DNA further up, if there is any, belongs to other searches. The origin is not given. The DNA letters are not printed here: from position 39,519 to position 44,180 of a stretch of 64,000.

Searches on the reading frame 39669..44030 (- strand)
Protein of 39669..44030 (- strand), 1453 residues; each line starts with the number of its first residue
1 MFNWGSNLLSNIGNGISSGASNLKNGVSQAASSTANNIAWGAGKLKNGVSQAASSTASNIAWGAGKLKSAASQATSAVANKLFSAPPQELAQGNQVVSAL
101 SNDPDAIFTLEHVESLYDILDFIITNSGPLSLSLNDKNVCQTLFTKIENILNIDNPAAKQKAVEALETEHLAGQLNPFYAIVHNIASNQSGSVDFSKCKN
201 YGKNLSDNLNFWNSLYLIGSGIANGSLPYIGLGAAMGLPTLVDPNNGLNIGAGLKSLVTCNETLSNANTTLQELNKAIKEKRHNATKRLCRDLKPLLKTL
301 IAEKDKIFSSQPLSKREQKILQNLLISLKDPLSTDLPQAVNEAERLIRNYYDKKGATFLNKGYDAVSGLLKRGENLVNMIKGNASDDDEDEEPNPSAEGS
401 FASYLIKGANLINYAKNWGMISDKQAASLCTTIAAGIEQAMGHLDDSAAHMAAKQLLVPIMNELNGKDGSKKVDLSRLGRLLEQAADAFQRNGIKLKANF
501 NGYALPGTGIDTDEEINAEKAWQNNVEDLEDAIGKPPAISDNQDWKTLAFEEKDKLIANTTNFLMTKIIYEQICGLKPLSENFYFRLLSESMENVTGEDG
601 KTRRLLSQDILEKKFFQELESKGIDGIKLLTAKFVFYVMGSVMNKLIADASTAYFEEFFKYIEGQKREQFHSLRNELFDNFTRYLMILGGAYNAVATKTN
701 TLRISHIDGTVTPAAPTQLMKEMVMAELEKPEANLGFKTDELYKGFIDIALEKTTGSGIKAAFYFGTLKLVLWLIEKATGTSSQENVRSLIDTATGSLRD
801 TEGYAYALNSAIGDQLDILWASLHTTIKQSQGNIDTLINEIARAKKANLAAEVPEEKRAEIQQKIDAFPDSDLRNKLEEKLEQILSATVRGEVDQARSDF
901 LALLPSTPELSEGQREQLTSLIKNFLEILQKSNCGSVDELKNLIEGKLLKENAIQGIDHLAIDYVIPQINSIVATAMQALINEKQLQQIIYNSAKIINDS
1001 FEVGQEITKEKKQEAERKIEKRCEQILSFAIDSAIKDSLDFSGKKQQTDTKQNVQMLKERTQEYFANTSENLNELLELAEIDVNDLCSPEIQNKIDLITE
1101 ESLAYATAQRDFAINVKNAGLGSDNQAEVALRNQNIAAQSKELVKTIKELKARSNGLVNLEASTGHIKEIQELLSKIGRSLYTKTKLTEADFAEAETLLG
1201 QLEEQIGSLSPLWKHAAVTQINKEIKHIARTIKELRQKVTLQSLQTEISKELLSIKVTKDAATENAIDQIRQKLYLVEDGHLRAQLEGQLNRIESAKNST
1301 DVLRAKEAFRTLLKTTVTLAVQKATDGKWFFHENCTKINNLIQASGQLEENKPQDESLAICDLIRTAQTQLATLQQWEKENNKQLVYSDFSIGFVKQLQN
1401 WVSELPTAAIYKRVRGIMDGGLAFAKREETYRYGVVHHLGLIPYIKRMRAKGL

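Call 3: search_protein_families(library=pfam, proteins=[window:39669-44030:-], max_evalue=1)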
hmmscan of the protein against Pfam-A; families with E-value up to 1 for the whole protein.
window:39669-44030:- (1453 aa): 3 families
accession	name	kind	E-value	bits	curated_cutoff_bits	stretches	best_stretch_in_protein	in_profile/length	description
PF01387.22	Synuclein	-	0.002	18.8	23.3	1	10-81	9-80/134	Synuclein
PF03833.19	PolC_DP2_N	-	0.3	10.6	24.3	1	1224-1299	48-123/271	DNA polymerase II large subunit DP2, N-terminal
PF24419.1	Cupin_NOL9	-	0.76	9.7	27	1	1126-1200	77-148/152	Polynucleotide 5'-hydroxyl-kinase NOL9, N-terminal domain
